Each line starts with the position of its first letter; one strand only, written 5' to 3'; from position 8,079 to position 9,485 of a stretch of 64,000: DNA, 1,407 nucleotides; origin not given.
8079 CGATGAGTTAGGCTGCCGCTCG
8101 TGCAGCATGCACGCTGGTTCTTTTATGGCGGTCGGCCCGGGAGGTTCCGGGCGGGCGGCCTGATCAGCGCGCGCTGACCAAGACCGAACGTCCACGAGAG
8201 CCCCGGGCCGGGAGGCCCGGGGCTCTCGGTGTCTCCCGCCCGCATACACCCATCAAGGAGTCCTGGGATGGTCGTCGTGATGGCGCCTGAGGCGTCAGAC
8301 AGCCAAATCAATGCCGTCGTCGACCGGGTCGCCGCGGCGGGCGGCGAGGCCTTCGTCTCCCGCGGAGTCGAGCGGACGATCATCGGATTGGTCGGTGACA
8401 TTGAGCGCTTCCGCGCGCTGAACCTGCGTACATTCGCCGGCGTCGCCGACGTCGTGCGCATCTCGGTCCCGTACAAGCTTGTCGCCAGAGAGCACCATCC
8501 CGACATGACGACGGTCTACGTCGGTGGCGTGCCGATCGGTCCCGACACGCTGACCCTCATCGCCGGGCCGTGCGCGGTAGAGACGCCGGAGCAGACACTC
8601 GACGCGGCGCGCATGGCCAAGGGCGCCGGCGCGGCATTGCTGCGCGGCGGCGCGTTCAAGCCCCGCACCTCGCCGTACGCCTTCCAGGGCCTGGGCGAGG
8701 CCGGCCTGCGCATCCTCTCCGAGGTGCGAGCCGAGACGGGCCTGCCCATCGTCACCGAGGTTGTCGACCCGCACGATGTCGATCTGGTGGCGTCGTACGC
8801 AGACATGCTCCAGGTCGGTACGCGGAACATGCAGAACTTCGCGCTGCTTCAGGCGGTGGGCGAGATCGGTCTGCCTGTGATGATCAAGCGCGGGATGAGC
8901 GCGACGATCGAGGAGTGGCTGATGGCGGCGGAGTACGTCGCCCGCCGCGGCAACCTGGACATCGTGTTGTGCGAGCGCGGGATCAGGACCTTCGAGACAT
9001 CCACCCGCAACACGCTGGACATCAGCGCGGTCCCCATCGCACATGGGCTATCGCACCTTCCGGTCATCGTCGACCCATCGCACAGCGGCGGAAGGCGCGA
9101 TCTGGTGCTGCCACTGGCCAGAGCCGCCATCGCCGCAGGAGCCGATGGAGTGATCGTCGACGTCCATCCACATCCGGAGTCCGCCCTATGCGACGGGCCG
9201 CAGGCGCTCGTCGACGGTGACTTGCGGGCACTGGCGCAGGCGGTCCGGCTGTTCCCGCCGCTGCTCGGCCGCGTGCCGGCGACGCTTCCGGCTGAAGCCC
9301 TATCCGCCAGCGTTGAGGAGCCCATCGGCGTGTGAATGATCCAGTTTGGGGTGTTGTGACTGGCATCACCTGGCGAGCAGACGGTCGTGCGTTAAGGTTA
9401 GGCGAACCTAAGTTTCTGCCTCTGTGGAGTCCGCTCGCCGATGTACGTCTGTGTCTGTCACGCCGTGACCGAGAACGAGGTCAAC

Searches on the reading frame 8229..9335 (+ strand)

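Call 44: search_protein_families(library=pfam, proteins=[window:8229-9335:+], max_evalue=0.00001)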
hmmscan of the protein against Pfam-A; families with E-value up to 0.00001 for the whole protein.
window:8229-9335:+ (368 aa): 2 families
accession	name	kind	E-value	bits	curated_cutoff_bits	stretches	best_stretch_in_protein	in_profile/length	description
PF00793.26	DAHP_synth_1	-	6.8e-79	265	25.5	1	100-337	9-259/270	DAHP synthetase I family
PF18152.6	DAHP_snth_FXD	-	2.6e-19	69.2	27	1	14-79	1-66/67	DAHP synthase ferredoxin-like domain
